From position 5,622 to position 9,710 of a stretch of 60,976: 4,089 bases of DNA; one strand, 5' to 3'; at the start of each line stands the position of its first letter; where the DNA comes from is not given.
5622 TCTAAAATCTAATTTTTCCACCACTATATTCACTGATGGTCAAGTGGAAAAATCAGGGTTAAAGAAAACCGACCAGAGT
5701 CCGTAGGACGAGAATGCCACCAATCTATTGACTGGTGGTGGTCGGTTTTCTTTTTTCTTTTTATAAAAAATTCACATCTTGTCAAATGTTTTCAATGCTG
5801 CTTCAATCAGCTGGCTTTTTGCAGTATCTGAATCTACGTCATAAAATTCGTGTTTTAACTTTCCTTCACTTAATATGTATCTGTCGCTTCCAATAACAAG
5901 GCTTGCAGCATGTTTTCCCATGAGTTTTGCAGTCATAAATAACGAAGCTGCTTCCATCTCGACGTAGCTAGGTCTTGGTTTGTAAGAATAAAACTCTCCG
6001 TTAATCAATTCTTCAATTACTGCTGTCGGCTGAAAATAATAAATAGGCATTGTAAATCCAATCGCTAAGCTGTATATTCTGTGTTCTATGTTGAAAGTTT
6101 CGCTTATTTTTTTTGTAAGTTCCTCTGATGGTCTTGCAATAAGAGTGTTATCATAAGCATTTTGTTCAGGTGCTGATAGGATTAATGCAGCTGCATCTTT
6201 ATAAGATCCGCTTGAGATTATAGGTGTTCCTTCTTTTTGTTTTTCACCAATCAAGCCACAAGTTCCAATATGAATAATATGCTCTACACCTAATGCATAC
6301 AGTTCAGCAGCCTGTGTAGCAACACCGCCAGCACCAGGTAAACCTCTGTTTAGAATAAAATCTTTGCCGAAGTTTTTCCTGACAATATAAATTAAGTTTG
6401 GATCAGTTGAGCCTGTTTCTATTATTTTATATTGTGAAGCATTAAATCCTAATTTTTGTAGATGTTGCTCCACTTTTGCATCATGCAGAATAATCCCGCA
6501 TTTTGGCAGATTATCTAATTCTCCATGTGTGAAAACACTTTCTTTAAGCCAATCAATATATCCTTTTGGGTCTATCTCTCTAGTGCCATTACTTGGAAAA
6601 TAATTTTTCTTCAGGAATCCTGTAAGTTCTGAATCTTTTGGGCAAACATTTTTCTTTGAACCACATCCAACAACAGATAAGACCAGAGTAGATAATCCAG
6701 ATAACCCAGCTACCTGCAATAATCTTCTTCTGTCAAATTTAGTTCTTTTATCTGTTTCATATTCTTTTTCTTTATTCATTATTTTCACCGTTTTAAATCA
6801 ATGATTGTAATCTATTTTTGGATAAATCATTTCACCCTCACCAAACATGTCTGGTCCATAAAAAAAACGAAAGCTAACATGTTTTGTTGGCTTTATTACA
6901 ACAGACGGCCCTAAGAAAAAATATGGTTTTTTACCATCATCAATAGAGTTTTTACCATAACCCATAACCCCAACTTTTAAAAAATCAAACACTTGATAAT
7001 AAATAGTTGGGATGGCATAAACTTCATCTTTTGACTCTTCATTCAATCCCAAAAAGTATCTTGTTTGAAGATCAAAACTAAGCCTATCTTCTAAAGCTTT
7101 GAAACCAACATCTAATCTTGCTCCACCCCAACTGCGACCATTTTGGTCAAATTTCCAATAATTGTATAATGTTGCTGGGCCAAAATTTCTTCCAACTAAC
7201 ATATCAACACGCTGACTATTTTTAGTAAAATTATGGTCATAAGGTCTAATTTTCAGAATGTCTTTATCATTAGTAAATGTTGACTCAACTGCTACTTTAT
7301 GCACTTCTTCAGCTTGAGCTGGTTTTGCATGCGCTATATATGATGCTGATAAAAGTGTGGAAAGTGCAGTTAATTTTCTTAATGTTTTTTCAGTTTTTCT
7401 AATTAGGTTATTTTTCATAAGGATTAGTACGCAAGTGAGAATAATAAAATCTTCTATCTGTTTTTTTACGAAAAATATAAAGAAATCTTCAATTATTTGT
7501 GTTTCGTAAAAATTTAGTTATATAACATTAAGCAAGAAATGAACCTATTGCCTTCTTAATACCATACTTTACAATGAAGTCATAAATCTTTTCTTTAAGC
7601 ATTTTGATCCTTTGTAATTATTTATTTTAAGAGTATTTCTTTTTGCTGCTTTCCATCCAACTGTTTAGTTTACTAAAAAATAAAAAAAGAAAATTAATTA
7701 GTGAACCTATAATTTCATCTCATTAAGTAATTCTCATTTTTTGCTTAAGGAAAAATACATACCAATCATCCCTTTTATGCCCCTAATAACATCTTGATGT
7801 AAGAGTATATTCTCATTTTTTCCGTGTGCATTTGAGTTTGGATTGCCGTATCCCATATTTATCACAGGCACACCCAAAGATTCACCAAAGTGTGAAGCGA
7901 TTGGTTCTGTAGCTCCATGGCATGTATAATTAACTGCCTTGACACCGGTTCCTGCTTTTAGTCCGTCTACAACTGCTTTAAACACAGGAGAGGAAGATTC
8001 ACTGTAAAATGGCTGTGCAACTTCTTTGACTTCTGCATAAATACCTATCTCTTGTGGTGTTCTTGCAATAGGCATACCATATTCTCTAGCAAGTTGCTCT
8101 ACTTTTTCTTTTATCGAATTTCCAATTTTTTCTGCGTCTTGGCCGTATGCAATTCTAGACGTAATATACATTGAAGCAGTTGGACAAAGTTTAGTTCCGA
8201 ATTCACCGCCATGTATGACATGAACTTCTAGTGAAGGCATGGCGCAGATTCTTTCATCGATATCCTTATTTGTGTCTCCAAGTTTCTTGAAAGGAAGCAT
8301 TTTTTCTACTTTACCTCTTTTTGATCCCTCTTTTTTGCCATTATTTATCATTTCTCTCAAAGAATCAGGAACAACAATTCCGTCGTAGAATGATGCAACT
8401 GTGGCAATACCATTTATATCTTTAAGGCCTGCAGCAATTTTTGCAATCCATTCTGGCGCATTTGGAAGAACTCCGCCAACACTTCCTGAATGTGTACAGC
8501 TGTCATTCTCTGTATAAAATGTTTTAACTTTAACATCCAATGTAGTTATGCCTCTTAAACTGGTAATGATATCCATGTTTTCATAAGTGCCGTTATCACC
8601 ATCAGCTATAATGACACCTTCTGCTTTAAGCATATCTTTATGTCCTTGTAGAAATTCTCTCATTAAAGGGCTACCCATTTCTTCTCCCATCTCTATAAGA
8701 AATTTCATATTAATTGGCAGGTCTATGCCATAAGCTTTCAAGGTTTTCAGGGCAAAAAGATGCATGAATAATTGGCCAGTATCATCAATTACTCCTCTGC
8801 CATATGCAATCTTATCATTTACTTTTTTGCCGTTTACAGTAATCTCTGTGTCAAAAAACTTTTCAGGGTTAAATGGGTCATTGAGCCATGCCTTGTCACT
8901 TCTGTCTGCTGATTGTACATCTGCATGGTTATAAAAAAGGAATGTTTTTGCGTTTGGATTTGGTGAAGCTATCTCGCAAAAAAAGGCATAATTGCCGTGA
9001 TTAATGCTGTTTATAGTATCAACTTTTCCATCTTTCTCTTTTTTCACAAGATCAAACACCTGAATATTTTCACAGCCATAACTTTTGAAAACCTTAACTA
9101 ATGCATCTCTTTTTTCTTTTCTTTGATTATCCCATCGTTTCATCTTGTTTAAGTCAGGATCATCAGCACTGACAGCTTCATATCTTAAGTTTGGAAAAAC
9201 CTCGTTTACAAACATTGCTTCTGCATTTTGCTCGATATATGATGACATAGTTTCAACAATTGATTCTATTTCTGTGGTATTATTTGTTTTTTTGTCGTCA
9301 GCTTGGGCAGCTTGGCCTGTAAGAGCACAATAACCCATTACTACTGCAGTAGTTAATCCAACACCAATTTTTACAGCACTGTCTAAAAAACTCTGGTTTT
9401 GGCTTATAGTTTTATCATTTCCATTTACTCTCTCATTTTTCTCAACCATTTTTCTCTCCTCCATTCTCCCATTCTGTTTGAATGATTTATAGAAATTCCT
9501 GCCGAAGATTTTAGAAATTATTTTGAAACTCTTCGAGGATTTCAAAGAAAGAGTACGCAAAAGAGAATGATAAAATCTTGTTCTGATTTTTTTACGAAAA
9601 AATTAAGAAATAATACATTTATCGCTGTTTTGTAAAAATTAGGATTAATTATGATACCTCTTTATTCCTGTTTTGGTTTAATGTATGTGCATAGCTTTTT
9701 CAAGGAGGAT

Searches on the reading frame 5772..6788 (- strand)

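Call 8: search_protein_families(library=pfam, proteins=[window:5772-6788:-], max_evalue=0.01)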
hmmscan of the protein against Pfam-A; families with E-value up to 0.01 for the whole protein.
window:5772-6788:- (338 aa): 1 family
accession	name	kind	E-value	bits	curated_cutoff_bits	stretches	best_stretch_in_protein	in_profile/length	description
PF01048.26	PNP_UDP_1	-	1.4e-10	41.4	25.1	1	137-328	38-225/233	Phosphorylase superfamily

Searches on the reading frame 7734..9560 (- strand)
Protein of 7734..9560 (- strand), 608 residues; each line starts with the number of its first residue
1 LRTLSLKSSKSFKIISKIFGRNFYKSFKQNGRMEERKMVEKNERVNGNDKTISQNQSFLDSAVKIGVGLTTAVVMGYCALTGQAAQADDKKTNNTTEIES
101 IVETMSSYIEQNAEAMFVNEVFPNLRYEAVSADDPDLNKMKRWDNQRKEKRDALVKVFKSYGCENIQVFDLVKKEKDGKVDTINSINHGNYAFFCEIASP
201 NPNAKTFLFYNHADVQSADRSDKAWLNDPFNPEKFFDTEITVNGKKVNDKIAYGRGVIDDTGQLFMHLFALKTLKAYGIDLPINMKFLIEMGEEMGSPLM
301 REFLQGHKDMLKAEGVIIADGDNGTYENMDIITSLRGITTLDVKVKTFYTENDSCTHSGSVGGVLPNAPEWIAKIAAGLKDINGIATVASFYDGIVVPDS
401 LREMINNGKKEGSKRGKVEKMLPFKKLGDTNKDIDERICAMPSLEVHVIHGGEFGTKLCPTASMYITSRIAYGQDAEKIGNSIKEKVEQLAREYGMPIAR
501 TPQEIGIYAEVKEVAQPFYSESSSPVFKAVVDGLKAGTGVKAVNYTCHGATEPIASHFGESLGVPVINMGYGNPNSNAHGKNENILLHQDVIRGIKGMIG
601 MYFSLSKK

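Call 8: search_protein_families(library=pfam, proteins=[window:7734-9560:-], max_evalue=0.01)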
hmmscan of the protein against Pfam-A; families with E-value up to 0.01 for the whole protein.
window:7734-9560:- (608 aa): 2 families
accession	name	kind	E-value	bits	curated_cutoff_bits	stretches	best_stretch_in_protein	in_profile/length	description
PF01546.33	Peptidase_M20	-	1.3e-19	71.3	24.6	1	208-596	1-198/206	Peptidase family M20/M25/M40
PF07687.19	M20_dimer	-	4.7e-05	23.7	21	1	357-494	19-106/107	Peptidase dimerisation domain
